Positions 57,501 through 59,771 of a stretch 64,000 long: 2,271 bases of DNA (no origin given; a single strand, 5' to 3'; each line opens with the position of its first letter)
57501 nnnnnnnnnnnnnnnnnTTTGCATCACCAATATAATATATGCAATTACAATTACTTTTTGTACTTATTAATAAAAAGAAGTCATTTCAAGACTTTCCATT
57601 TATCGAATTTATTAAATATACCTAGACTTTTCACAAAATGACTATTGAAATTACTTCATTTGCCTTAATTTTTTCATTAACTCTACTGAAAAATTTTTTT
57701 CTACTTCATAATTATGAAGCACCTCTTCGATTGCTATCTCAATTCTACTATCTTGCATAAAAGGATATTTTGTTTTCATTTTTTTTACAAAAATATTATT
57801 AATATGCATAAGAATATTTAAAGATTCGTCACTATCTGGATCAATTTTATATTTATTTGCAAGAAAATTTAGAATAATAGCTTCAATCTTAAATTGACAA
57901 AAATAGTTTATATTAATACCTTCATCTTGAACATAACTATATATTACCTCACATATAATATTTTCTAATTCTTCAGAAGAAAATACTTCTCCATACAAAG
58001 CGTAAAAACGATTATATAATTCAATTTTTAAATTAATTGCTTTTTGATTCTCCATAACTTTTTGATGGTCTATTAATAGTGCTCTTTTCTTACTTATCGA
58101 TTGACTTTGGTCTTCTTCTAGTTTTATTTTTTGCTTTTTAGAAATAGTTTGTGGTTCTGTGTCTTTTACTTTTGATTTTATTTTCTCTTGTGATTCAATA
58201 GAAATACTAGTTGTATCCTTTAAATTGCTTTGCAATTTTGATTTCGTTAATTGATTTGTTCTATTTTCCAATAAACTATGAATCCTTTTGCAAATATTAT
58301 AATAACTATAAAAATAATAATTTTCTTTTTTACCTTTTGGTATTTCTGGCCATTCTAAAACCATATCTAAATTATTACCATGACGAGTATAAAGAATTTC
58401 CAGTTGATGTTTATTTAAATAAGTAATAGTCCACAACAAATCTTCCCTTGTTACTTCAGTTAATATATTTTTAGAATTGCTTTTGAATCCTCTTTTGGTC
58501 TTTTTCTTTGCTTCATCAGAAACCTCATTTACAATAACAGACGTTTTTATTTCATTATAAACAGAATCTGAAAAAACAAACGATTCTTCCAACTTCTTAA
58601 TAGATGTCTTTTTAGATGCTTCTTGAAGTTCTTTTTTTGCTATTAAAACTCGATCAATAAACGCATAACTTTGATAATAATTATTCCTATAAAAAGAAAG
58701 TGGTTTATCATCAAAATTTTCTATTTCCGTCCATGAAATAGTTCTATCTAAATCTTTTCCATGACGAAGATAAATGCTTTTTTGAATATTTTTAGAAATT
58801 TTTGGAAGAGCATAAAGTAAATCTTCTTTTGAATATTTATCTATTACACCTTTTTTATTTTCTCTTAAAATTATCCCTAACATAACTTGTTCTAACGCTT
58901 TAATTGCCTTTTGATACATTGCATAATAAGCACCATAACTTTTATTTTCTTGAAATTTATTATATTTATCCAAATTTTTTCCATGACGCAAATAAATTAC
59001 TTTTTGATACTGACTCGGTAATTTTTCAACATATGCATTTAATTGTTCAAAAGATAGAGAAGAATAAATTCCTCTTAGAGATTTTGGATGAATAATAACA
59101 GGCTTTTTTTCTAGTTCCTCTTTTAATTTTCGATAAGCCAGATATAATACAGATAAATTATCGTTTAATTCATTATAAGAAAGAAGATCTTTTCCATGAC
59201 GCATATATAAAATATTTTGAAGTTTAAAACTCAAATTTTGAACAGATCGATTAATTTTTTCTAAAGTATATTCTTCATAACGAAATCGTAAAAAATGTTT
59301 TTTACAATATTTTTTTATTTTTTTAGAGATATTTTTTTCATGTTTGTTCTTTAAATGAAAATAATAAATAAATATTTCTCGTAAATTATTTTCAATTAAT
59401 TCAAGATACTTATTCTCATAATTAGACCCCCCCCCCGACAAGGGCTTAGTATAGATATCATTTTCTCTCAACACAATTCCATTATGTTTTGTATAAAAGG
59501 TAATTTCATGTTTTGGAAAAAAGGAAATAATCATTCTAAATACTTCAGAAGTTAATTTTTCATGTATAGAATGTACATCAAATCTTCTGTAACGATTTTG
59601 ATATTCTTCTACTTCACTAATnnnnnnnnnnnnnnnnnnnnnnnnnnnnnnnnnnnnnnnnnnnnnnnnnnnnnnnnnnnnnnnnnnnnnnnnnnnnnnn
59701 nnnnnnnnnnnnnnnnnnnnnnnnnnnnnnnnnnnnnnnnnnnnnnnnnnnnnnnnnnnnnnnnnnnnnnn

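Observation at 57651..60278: A giant 875-aa sigma factor combines a complete sporulation-type sigma core with four to five tandem region-4-like modules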

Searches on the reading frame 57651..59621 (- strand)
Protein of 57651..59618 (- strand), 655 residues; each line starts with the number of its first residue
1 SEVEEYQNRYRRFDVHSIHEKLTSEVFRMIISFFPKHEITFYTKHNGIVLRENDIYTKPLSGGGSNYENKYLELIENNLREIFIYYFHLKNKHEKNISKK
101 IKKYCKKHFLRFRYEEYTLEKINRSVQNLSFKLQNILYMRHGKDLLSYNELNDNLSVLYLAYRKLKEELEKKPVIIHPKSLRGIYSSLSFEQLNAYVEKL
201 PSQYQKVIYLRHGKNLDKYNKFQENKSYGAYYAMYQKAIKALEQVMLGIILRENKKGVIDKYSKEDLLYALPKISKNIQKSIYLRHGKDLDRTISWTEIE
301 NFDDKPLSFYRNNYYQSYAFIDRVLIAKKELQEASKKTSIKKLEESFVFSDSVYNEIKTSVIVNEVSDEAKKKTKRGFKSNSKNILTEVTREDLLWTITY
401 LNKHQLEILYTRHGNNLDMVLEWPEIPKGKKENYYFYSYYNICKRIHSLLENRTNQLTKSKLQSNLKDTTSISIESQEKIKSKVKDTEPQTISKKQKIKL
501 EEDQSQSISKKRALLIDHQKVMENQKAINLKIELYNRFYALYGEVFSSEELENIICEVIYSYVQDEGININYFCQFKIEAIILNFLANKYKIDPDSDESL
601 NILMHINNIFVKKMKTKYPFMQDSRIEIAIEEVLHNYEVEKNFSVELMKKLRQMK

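Call 27: find_related_loci(query=A2, collection=genome_contigs, flank=8000)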
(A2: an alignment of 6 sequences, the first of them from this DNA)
Query A2 (656 aa) in genome_contigs; peptide patterns used: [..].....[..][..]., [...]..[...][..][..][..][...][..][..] (x = any residue, [..] = any of these).
102 stretches matched a pattern; 1 encode a relative of the query (tblastn E <= 1e-3); 1 distinct loci.
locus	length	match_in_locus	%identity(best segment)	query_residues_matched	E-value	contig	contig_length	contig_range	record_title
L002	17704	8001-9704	33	2-656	2e-83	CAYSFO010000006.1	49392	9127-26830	MAG TPA_asm: uncultured Muribaculaceae bacterium isolate SRP199465_co1_282 genome assembly, contig: NODE_1441_length_493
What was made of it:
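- Tried and rejected: The genome scan found one MAG only (call 27).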

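Call 36: predict_structure(alignment_id=A2)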
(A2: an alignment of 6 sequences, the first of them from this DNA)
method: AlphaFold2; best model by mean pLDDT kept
length: 656 residues; sequences in the alignment: 6
mean_pLDDT: 51.6   pTM: 0.27
mean pLDDT of the five models: 51.6, 51.4, 51.2, 50.8, 50.7
residues with pLDDT >= 90: 0; 70-90: 167; 50-70: 93; < 50: 396
segments of 3 or more residues with pLDDT < 50: 1-21, 62-65, 111-120, 140-143, 146-193, 201-240, 242-452, 459-462, 464-509
pLDDT, mean of each block of 10 residues (from residue 1): 32 41 66 75 72 58 50 69 77 73 67 42 63 55 42 34 42 37 42 50 45 40 37 43 44 37 43 42 39 33 34 33 35 35 30 25 26 25 34 41 44 41 36 37 40 49 45 32 26 39 43 60 68 83 80 86 62 79 86 84 83 79 85 82 77 79
secondary structure, 60 per line:
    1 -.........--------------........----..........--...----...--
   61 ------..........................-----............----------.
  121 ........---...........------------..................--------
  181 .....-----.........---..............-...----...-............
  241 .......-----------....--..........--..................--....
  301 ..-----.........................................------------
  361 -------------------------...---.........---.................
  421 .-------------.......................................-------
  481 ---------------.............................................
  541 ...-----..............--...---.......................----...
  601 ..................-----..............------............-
elements in order (helices of 4 or more, strands of 3 or more residues): H2-10 H25-32 H37-46 E49-51 E56-58 H67-92 H98-109 H120-128 H132-142 H155-172 H181-185 H191-199 H203-216 H229-247 H259-262 H265-274 H277-294 H297-302 H308-348 H392-400 H404-421 H435-473 H496-543 H549-562 H571-593 H598-618 H624-637 H644-655
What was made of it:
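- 58044..58268 (-): K/S-rich spacer running into a long predicted helix (aa 671-745). Long helix in the AF2 model (call 36).
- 57654..58043 (-): Orphan C-terminal helical domain, CTD (aa 746-875). AF2 pLDDT about 80 with five helices (call 36).
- The whole-tail model was poor (pLDDT 51.6, call 36), so how the modules pack is unknown.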

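Call 43: fold_search(model_id=the predicted structure, library=pdb)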
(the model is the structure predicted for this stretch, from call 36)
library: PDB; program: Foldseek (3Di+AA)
matches with E <= 10: 122; with E <= 0.001: 0
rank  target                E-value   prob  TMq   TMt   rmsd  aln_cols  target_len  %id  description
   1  3les_B                1.6e+00  0.08  0.05  0.16  15.2       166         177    8  2F5 Epitope scaffold ES2 (released 2010-09-29)
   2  3les_A                1.6e+00  0.08  0.05  0.16  15.2       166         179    8  2F5 Epitope scaffold ES2 (released 2010-09-29)
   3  3ugp_A                1.7e+00  0.18  0.08  0.26  15.9       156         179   10  Crystal structure of RNA-polymerase sigma subunit domain 2 complexed with -10 promoter element ssDNA oligo (TATAAT) (released 2011-12-07)
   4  4ki2_A                1.7e+00  0.16  0.08  0.25  16.1       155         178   10  Crystallographic analysis of an RNA-polymerase sigma-subunit fragment complexed with -10 promoter element ssDNA (released 2013-09-04)
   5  7tcd                  1.8e+00  0.18  0.10  0.14  18.3       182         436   15  LOV2-DARPIN fusion: D13 (released 2023-07-05)
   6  9deh_A                2.1e+00  0.11  0.08  0.23  14.3       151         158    9  The designed serine hydrolase known as win31 (released 2025-02-19)
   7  4euk_B                2.1e+00  0.06  0.06  0.18  15.3       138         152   12  Crystal structure (released 2013-02-20)
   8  8vjl_B                2.3e+00  0.35  0.09  0.40  22.3       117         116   21  SpoIVFB:pro-sigmaK complex (released 2024-10-02)
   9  3wod_F                2.6e+00  0.13  0.08  0.17  15.6       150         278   13  RNA polymerase-gp39 complex (released 2014-03-12)
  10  8fid                  2.7e+00  0.08  0.08  0.11  13.1       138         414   10  Crystal Structure of Erwinia tracheiphila CYP114 in complex with ent-kaurenoic acid (Crystal Form 2) (released 2023-07-05)
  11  9h6e_C                2.9e+00  0.05  0.06  0.17  15.4       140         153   12  Complex of Histidine-containing phosphotransfer 1 (AHP1) and Response regulator 1 (ARR1) from A. thaliana (released 2025-03-26)
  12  5tjg_F                3.0e+00  0.10  0.07  0.13  12.2       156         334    8  Thermus aquaticus delta1.1-sigmaA holoenzyme/downstream-fork promoter complex with an open clamp (released 2017-06-21)
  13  1mbn                  3.0e+00  0.06  0.08  0.23  15.1       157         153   12  The stereochemistry of the protein myoglobin (released 1976-05-19)
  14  4x8k_A                3.2e+00  0.15  0.08  0.35  12.2       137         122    9  Mycobacterium tuberculosis RbpA-SID in complex with SigmaA domain 2 (released 2015-06-03)
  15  9fjr_f                3.2e+00  0.14  0.11  0.20   8.7       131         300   13  Cryo-EM structure of Mycobacterium tuberculosis sigma-B RNA polymerase bound to -10 promoter element ssDNA oligo - sig (released 2025-05-07)
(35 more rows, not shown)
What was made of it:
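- Tried and rejected: Its Foldseek hits were meaningless (calls 36, 43).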

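Call 45: search_dna_similar(query=window:57651-59618:-, collection=phages, mode=protein, max_evalue=0.001, max_rows=15)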
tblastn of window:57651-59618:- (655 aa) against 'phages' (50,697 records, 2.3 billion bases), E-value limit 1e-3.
No match.

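Call 46: search_dna_similar(query=window:57651-59618:-, collection=plasmids, mode=protein, max_evalue=0.001, max_rows=15)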
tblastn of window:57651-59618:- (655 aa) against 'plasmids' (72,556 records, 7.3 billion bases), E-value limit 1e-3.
No match.
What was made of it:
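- Tried and rejected: No tblastn hit in phage or plasmid collections (calls 45, 46).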

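Call 73: find_related_loci(query=A2, collection=viral_contigs, flank=6000)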
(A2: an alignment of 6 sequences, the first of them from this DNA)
Query A2 (656 aa) in viral_contigs; peptide patterns used: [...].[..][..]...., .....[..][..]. (x = any residue, [..] = any of these).
90 stretches matched a pattern, but none encodes a relative of the query by tblastn (E <= 1e-3).

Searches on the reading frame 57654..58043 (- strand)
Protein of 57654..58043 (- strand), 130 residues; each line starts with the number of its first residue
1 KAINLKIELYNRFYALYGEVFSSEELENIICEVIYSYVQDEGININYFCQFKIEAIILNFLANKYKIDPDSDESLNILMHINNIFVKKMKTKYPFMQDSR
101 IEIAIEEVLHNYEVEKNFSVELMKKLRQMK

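Call 51: search_solved_structures(query=A3, max_evalue=10, show_alignments=2)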
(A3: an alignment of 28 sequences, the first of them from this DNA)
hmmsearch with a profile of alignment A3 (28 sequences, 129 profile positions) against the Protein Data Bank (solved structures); distinct sequences matched with E-value up to 10: 7.
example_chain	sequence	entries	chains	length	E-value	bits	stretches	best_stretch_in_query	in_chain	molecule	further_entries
4y6w_A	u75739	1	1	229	2.3e-05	27.8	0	60-95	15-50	NaB(AB)3ACb - light chain TPR-like repeats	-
4y6c_A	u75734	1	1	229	0.0023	21.3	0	60-95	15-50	ANSERINA PUTATIVE KINESIN LIGHT chain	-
6u4y_A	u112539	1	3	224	0.075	16.4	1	30-101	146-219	Histone-lysine N-methyltransferase EZH2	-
8b3z_A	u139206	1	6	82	0.14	15.5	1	31-62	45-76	RNA polymerase sigma factor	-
6wr1_A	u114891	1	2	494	0.76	13.2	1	46-105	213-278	Steroid 17-alpha-hydroxylase/17,20 lyase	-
4nkv_A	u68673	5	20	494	0.8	13.1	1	46-105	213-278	Steroid 17-alpha-hydroxylase/17,20 lyase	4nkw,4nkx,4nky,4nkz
3ruk_A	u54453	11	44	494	0.8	13.1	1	46-105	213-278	Steroid 17-alpha-hydroxylase/17,20 lyase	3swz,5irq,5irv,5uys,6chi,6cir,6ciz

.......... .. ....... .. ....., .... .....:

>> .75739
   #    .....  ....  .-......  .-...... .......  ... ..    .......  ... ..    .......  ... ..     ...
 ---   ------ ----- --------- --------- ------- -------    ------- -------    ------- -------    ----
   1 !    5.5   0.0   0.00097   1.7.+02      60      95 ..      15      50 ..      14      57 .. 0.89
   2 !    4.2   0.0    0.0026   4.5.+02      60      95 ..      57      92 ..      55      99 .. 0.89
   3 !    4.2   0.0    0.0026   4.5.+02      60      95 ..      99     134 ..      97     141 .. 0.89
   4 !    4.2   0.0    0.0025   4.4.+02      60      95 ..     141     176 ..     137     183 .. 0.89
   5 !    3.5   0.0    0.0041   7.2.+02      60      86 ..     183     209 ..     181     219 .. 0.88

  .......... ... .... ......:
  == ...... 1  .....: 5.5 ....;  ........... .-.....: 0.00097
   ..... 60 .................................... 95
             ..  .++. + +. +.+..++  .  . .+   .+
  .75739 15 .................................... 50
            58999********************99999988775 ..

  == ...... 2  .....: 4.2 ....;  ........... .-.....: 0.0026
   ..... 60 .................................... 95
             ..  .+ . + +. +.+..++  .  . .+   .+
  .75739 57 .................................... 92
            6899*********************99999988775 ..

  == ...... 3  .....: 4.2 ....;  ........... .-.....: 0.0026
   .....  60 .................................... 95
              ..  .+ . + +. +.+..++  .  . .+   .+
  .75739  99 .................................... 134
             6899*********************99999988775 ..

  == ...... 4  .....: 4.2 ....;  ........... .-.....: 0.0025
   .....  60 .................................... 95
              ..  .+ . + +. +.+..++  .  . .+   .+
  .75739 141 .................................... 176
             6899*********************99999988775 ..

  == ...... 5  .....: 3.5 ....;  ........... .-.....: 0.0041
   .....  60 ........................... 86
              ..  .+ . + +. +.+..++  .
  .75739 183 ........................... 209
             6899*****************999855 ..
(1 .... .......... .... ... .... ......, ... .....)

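Call 52: find_homologous_proteins(query=A3, max_evalue=0.001)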
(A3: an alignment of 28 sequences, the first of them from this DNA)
Query A3 (28 sequences) (130 aa, profile of the alignment): 1 proteins with E <= 0.001 among 735 candidates.
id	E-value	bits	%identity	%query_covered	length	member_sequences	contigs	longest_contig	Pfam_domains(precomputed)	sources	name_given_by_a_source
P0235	5.3e-10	57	25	48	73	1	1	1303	-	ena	-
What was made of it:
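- Tried and rejected: A database search with the CTD profile returned one 73-aa fragment, which was uninformative (call 52).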
